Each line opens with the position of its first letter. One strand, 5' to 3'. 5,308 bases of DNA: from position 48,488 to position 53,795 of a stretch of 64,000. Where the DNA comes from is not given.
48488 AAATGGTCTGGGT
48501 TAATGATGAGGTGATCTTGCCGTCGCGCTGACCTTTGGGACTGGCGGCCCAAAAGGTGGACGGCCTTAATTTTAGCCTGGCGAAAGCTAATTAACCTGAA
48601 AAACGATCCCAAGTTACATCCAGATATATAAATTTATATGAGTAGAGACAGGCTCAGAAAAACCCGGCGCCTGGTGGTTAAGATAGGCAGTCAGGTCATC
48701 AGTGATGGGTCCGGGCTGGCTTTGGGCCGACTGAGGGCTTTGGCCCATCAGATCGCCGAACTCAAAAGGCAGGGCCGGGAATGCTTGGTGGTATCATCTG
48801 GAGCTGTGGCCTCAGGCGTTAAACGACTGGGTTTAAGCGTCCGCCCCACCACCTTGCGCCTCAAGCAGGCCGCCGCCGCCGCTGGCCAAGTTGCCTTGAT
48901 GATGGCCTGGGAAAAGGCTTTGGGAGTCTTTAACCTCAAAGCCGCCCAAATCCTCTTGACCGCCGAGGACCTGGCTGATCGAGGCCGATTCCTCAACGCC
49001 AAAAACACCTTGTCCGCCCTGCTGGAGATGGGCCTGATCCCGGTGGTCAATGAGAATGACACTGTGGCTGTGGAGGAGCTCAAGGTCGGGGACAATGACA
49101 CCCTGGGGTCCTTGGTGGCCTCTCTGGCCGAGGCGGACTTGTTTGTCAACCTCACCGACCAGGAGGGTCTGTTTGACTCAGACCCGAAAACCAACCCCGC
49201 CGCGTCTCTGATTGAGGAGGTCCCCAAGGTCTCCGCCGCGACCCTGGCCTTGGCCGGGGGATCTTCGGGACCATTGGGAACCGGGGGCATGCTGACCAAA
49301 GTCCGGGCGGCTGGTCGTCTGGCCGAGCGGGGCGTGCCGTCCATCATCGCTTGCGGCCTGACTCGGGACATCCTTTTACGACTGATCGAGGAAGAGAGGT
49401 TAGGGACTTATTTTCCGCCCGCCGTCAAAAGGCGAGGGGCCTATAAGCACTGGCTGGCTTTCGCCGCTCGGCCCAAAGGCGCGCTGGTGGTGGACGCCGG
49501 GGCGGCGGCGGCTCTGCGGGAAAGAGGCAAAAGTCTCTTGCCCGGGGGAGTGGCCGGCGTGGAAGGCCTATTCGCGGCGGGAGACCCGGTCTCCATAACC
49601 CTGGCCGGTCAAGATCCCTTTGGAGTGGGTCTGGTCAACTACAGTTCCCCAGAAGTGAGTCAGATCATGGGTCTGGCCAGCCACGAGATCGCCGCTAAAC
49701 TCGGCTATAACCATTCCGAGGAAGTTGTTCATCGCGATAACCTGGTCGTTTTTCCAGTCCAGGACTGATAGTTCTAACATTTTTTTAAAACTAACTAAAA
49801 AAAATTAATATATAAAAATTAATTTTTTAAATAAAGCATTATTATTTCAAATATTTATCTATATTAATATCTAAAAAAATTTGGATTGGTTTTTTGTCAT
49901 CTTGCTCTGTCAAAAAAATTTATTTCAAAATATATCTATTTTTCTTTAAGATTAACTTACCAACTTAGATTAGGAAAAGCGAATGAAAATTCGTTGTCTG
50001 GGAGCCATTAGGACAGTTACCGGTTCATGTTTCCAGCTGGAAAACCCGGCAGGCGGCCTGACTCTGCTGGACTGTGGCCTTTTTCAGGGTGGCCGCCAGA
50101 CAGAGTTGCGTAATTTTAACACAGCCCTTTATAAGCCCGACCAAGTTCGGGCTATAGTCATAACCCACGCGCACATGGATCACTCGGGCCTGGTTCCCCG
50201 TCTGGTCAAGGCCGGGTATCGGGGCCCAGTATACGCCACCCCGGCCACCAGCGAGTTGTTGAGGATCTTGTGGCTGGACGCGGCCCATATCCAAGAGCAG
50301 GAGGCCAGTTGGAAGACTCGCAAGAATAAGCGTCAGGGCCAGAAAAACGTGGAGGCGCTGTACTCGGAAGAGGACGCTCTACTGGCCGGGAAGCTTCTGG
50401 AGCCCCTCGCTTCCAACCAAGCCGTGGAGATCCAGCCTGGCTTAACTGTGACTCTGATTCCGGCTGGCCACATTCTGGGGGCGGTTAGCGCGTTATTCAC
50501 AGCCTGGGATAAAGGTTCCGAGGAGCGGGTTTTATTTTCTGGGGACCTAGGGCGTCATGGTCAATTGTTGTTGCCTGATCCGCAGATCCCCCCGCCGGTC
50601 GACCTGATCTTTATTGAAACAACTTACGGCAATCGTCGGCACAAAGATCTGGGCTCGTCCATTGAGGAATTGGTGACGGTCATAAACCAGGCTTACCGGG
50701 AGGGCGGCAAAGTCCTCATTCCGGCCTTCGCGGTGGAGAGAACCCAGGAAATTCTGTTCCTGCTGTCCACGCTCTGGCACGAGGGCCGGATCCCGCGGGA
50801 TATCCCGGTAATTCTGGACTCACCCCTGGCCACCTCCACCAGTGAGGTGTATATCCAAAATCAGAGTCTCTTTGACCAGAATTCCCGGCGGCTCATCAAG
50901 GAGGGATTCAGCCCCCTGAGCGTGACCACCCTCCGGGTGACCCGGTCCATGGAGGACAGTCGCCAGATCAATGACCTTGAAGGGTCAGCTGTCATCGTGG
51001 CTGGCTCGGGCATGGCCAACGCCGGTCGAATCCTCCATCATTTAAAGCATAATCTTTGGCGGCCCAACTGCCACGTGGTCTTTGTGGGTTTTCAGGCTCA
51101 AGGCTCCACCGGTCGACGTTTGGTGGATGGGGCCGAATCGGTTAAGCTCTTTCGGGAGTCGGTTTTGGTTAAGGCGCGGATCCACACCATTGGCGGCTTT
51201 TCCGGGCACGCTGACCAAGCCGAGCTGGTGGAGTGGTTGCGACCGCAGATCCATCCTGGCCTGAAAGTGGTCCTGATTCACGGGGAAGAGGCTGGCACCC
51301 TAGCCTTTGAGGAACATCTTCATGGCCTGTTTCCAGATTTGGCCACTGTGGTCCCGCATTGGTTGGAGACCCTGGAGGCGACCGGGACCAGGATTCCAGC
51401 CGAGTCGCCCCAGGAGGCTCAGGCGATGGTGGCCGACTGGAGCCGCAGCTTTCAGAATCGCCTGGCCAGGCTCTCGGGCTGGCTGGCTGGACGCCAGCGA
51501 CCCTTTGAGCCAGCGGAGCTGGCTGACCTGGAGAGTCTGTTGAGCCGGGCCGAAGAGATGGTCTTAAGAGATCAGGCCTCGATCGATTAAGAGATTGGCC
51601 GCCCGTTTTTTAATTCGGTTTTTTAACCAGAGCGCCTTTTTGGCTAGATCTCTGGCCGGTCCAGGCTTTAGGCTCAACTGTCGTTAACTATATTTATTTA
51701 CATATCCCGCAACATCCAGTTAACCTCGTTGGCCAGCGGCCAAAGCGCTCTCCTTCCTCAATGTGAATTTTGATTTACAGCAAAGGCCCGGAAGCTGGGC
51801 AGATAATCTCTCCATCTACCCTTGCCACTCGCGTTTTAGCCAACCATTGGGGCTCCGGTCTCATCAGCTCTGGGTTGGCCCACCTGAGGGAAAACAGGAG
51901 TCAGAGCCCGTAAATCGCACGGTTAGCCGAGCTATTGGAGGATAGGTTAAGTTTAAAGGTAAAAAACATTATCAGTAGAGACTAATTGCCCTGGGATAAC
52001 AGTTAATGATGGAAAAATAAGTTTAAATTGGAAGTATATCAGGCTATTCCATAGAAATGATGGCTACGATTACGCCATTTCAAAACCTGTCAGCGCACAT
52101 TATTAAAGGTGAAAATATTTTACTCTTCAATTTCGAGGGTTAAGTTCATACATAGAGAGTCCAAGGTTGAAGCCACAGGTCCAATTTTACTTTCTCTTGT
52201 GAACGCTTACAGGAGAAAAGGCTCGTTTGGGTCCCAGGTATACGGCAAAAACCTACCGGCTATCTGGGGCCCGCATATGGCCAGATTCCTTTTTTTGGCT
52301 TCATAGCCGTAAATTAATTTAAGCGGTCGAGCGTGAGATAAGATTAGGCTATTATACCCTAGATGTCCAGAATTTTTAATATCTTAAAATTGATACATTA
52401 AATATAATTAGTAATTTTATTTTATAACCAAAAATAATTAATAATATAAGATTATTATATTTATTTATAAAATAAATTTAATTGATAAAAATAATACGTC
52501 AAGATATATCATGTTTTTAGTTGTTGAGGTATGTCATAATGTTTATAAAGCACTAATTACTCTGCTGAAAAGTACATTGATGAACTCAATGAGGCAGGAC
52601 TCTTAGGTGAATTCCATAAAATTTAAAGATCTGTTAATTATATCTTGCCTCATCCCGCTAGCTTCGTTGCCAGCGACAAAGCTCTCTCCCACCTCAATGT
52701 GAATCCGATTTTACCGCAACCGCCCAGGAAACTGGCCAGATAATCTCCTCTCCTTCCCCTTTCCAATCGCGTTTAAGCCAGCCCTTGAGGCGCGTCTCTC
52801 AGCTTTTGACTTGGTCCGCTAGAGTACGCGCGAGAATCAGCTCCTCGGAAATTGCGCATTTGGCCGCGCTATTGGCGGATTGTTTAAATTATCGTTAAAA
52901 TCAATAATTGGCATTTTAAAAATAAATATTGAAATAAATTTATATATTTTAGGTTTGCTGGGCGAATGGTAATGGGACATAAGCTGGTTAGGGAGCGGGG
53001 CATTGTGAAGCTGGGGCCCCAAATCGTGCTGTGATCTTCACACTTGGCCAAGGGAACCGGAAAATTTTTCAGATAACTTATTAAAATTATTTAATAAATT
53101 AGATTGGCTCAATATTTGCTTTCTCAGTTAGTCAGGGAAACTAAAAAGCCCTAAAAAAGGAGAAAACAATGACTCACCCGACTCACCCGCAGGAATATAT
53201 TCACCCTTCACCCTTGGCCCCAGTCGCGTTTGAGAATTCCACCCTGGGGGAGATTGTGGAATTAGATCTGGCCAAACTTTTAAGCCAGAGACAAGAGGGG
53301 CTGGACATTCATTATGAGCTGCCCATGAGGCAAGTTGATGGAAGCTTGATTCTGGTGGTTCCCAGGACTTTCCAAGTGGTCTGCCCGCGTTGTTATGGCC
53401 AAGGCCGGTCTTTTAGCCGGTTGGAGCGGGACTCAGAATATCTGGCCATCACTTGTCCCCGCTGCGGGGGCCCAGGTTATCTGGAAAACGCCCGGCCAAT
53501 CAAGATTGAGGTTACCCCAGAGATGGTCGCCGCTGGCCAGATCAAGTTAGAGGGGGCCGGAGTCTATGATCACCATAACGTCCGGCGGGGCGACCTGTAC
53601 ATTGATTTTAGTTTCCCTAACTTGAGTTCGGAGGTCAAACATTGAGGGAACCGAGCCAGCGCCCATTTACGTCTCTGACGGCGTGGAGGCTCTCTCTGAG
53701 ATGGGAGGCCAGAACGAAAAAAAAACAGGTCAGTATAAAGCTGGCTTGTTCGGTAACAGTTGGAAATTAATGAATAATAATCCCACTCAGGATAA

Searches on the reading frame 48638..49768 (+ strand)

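Call 44: search_protein_families(library=pfam, proteins=[window:48638-49768:+], max_evalue=0.0001)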
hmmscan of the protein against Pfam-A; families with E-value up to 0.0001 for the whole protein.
window:48638-49768:+ (376 aa): 2 families
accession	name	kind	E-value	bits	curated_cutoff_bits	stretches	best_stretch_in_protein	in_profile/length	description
PF00696.33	AA_kinase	-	1.6e-45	156.1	24.9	1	11-238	2-233/234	Amino acid kinase family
PF01472.26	PUA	-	2.7e-16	59.7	24.8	1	281-353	1-72/74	PUA domain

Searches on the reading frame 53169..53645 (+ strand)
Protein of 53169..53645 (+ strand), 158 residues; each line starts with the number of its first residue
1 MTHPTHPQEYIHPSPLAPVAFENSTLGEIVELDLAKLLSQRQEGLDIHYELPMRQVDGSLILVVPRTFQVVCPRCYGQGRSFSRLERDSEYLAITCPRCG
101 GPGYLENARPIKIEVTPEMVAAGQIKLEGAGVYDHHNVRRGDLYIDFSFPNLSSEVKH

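Call 3: search_protein_families(library=pfam, proteins=[window:53169-53645:+], max_evalue=1)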
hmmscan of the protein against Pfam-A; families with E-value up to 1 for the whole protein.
window:53169-53645:+ (158 aa): 16 families
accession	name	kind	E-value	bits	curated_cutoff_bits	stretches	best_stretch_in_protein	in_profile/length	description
PF00684.25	DnaJ_CXXCXGXG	-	0.0017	19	32.7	1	70-104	16-52/65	DnaJ central domain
PF15777.11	Anti-TRAP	-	0.0025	18.2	32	1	70-106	11-43/59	Tryptophan RNA-binding attenuator protein inhibitory protein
PF14369.11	Zn_ribbon_19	-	0.0033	18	30.8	0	92-106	21-33/35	zinc-ribbon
PF01556.23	DnaJ_C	-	0.011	16.2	26.6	1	110-147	110-147/152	DnaJ C terminal domain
PF13453.11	Zn_ribbon_TFIIB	-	0.023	14.5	22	1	72-101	2-27/41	Transcription factor zinc-finger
PF23499.1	YnfU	-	0.024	15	27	1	66-100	13-45/49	YnfU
PF10122.14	Zn_ribbon_Com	-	0.034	14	22.9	0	92-101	23-32/52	Mu-like prophage protein Com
PF20833.2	RNase_E_G_Thio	-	0.044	14.4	26.8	0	95-111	1-17/86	RNase E/G, Thioredoxin-like domain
PF17302.8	DUF5351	-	0.1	13.3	27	0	96-104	1-9/29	Family of unknown function (DUF5351)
PF09723.15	Zn_ribbon_8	-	0.15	12.6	34.4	0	75-101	8-34/41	Zinc ribbon domain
PF23451.1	Zn_ribbon_PaaD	-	0.16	12.1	27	0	88-101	9-22/53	PaaD zinc beta ribbon domain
PF03966.22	Trm112p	-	0.18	12.2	22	1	70-100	8-32/40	Trm112p-like protein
PF03811.18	Zn_ribbon_InsA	-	0.25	11.5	26.1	0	69-77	5-18/35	InsA N-terminal domain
PF14353.12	CpXC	-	0.28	11.6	25.4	0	88-107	32-51/121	CpXC protein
PF23165.1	zf-C2H2_FBX41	-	0.28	11.1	24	0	93-100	2-9/30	F-box only protein 41 C2H2 zinc finger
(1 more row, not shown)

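Call 4: search_protein_families(library=ncbifam, proteins=[window:53169-53645:+], max_evalue=1)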
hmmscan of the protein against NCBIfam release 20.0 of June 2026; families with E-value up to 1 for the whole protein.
window:53169-53645:+ (158 aa): 10 families
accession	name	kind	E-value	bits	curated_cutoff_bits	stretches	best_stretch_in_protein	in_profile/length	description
TIGR02349.1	DnaJ_bact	equivalog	1.3e-07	31.4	377.2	1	67-147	184-254/354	molecular chaperone DnaJ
NF008035.0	PRK10767.1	subfamily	9e-07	28.2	338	1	68-147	179-248/374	molecular chaperone DnaJ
NF010894.0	PRK14301.1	equivalog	7.5e-05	21.9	548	1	69-145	183-249/373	chaperone protein DnaJ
NF010871.0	PRK14278.1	equivalog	0.0035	16.3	502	1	72-147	185-250/378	molecular chaperone DnaJ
NF010872.0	PRK14279.1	equivalog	0.0045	16.1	556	1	92-146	225-279/394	molecular chaperone DnaJ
NF058604.1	RtpA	equivalog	0.0069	16.5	65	1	69-105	9-35/50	anti-TRAP protein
NF038384.1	zinc_YnfU_fam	subfamily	0.013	15.1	36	1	65-100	12-45/52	YnfU family zinc-binding protein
NF007618.0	PRK10266.1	equivalog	0.058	12.8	403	0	25-81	115-173/306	curved DNA-binding protein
NF033497.1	rubre_like_arch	subfamily_domain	0.062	13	32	1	89-102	13-25/34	rubrerythrin-like domain-containing protein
NF047912.1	ECs_2282_CxxC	subfamily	0.17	11.8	37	1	69-101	2-35/60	ECs_2282 family putative zinc-binding protein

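Call 10: search_protein_families(library=padloc, proteins=[window:53169-53645:+], max_evalue=0.1)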
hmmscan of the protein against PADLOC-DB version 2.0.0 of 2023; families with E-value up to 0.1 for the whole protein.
window:53169-53645:+ (158 aa): 0 families
